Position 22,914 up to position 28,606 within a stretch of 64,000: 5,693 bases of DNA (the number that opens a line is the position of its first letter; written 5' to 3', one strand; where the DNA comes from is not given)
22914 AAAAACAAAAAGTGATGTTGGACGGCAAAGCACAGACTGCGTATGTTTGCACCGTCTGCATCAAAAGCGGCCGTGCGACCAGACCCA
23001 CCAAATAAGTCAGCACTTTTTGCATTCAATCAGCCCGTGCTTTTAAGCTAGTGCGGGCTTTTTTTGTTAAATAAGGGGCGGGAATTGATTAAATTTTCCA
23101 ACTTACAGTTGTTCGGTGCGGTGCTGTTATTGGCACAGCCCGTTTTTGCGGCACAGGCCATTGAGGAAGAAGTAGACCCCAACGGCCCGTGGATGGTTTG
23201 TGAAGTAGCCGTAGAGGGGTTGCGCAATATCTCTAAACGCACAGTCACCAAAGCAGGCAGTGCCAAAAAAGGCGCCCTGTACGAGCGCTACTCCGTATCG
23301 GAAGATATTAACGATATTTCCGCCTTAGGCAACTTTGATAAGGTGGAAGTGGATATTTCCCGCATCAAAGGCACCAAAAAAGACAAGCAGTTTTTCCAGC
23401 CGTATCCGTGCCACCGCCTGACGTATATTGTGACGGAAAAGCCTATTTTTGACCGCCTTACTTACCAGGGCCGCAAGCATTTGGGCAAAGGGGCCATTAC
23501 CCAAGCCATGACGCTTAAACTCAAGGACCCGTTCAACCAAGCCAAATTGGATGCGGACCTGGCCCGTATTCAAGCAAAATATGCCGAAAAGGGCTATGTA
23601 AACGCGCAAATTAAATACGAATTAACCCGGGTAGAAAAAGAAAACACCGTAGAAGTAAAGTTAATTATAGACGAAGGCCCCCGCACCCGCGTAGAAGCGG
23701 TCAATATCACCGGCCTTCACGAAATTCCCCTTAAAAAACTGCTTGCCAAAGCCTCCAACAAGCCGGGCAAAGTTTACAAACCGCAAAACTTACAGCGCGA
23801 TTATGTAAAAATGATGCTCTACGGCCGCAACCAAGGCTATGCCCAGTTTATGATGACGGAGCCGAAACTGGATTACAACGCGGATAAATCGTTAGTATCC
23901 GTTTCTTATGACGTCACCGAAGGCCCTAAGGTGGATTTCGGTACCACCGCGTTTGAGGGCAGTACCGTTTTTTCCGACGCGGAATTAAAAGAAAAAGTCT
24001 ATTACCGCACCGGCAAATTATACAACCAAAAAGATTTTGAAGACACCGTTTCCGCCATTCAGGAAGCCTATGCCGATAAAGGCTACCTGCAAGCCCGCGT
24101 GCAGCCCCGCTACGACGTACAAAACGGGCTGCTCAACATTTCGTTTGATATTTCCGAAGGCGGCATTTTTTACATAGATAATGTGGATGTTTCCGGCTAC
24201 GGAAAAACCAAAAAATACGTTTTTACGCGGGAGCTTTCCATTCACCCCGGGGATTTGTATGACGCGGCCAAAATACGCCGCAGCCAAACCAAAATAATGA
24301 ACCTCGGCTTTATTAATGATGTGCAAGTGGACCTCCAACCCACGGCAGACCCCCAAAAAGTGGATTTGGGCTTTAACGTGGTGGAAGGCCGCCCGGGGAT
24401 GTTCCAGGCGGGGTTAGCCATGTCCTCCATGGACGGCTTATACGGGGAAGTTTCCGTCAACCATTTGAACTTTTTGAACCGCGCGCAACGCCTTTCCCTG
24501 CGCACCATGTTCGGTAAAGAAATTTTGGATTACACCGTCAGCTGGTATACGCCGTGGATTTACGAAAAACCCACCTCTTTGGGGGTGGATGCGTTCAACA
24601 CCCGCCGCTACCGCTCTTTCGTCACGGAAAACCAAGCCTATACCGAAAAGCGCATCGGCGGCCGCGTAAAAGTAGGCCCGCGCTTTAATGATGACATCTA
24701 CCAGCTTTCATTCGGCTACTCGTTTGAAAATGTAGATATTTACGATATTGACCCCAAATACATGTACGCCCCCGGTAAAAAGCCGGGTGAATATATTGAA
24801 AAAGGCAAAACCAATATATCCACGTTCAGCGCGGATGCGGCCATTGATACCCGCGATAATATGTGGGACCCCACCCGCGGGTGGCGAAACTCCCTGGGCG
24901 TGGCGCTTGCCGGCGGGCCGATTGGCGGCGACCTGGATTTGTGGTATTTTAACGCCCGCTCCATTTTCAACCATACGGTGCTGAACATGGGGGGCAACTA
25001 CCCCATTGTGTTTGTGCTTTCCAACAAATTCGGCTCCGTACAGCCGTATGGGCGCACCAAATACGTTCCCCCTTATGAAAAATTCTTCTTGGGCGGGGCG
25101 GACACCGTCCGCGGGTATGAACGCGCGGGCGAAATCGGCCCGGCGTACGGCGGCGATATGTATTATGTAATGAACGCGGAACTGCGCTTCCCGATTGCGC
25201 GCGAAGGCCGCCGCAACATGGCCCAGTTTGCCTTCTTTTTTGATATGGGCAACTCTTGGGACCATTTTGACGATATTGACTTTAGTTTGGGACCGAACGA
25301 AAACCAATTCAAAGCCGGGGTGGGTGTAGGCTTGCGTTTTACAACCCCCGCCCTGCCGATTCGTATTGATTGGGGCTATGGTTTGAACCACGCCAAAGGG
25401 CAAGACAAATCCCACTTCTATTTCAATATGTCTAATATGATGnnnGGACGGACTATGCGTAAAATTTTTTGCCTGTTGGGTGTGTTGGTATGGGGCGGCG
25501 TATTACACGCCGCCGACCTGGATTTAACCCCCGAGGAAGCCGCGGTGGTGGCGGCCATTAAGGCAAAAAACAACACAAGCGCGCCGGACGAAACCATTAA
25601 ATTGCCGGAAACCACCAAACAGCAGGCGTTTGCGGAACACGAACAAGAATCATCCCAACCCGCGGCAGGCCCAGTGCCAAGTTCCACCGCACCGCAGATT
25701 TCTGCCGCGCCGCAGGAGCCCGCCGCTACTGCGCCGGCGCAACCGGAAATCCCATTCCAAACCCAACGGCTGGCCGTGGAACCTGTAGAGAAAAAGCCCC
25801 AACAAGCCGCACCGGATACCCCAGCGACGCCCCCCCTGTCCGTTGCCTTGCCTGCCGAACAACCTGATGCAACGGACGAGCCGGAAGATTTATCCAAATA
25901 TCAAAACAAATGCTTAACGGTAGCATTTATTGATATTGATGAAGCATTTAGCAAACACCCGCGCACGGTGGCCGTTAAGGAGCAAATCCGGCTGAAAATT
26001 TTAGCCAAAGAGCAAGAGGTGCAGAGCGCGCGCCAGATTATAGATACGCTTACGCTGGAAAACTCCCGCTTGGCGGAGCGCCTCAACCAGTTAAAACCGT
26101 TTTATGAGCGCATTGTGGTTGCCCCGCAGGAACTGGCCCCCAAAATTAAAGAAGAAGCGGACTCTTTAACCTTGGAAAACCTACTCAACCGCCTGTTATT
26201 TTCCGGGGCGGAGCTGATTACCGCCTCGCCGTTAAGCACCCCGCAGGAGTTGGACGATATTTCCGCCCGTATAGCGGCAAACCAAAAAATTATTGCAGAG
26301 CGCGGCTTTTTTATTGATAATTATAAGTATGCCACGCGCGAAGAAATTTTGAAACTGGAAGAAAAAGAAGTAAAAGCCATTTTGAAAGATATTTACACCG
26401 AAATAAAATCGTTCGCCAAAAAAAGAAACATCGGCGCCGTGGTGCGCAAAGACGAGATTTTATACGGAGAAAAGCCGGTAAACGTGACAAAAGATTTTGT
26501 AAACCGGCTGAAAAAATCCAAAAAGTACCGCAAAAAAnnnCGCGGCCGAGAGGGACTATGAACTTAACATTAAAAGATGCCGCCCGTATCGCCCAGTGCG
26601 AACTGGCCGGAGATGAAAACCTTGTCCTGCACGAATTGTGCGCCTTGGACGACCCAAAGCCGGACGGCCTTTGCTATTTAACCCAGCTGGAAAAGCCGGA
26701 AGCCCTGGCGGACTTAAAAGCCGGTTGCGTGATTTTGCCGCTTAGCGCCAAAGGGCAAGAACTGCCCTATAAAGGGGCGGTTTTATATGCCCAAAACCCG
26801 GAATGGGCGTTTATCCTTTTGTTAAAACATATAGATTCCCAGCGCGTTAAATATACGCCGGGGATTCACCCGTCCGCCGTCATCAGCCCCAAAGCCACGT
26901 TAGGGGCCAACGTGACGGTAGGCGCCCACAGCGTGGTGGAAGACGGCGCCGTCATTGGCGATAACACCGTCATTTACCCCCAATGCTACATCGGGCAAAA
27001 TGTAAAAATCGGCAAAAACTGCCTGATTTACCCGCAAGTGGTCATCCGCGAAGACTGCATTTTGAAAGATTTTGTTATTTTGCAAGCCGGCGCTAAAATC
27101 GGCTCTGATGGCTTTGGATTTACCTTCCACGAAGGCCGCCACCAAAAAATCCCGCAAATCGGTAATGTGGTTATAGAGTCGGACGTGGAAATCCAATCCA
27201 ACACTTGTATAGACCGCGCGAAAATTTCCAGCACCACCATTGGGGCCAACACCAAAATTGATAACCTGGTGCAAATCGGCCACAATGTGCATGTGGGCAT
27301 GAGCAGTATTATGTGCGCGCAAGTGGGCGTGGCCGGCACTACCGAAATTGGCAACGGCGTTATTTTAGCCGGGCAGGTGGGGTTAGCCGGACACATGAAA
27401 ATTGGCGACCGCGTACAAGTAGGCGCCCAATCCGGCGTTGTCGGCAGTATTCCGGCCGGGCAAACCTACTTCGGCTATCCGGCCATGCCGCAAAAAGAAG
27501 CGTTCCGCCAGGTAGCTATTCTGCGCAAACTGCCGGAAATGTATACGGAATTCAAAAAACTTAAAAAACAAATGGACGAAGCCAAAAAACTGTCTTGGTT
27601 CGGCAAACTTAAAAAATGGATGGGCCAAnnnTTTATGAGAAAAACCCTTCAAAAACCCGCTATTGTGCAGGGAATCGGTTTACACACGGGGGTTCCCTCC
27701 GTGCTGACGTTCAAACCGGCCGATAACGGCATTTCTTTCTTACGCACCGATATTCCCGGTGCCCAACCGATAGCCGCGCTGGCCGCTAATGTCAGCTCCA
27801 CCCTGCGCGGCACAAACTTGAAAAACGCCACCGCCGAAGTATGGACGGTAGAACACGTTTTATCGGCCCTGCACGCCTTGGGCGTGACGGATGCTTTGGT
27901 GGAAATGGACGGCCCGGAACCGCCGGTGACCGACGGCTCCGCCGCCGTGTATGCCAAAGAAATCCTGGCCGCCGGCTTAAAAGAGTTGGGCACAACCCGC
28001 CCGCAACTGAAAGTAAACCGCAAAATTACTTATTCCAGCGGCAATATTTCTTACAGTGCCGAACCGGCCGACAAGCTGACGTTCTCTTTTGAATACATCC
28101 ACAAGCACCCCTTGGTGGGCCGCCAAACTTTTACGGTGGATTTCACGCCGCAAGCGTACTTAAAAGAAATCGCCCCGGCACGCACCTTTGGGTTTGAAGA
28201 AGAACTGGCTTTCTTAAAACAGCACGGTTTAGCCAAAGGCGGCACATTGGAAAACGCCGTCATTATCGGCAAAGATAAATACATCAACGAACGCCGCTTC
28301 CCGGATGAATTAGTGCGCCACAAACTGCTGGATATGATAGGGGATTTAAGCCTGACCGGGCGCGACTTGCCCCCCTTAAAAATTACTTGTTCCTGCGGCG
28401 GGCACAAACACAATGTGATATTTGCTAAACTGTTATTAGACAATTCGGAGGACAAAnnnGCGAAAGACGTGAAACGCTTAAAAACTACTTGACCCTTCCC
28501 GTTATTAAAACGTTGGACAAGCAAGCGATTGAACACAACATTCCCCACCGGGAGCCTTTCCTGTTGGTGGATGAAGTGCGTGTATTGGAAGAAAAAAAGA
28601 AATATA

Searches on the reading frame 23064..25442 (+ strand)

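Call 83: search_protein_families(library=pfam, proteins=[window:23064-25442:+], max_evalue=0.00001)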
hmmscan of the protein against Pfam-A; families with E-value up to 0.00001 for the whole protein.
window:23064-25442:+ (793 aa): 3 families
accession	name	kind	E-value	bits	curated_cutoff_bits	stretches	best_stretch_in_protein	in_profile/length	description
PF01103.29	Omp85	-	3e-60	204.9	24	1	469-791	1-323/325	Omp85 superfamily domain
PF07244.20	POTRA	-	4e-54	181.7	21.3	4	296-366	7-79/79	Surface antigen variable number repeat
PF08479.16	POTRA_2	-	1.9e-12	47.3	24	1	297-359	8-71/76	POTRA domain, ShlB-type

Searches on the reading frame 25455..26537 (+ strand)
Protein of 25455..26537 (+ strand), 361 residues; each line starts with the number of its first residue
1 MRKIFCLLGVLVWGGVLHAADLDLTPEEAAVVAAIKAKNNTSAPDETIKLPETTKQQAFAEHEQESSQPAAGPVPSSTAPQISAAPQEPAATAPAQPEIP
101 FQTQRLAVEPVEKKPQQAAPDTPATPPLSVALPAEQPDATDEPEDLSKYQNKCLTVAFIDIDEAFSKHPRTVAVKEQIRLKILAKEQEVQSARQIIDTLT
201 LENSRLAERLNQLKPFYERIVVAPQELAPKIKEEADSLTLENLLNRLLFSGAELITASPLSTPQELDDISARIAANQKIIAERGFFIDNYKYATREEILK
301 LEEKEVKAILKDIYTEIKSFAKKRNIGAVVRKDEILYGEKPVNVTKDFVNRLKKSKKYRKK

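Call 83: search_protein_families(library=pfam, proteins=[window:25455-26537:+], max_evalue=0.00001)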
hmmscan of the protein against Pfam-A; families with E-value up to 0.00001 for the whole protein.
window:25455-26537:+ (361 aa): 1 family
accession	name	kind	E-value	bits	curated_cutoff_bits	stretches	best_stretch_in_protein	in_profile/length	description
PF03938.19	OmpH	-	2.5e-07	31.4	32.4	0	276-352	64-141/141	Outer membrane protein (OmpH-like)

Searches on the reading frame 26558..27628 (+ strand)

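Call 83: search_protein_families(library=pfam, proteins=[window:26558-27628:+], max_evalue=0.00001)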
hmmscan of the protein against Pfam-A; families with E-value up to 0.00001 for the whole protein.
window:26558-27628:+ (357 aa): 5 families
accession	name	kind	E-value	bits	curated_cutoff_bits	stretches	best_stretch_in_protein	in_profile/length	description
PF00132.30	Hexapep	-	1.7e-29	100.7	27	1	130-164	1-35/36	Bacterial transferase hexapeptide (six repeats)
PF25084.1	LbH_EIF2B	-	6.5e-14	52.3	54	1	107-181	10-81/105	EIF2B subunit epsilon LbH domain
PF14602.12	Hexapep_2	-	2.9e-07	30.5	27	0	114-139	3-26/34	Hexapeptide repeat of succinyl-transferase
PF25087.1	GMPPB_C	-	1.1e-06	28.7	39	0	103-139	7-43/110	GMPPB C-terminal domain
PF04613.19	LpxD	-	3.5e-06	27.2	30.8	1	22-90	2-69/70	UDP-3-O-[3-hydroxymyristoyl] glucosamine N-acyltransferase, LpxD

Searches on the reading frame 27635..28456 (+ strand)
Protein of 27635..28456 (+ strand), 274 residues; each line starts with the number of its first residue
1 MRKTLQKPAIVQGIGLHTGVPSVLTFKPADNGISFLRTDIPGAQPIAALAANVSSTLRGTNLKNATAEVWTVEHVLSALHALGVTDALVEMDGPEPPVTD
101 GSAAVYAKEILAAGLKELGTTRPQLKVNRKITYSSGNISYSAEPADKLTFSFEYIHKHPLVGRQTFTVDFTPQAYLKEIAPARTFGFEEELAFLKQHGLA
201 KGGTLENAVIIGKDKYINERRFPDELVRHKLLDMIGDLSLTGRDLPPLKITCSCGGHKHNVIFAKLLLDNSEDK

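Call 83: search_protein_families(library=pfam, proteins=[window:27635-28456:+], max_evalue=0.00001)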
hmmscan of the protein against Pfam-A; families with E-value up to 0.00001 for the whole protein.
window:27635-28456:+ (274 aa): 1 family
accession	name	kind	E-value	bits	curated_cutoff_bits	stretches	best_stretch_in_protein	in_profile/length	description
PF03331.19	LpxC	-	2.8e-82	276.7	27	1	3-268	2-267/268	UDP-3-O-acyl N-acetylglycosamine deacetylase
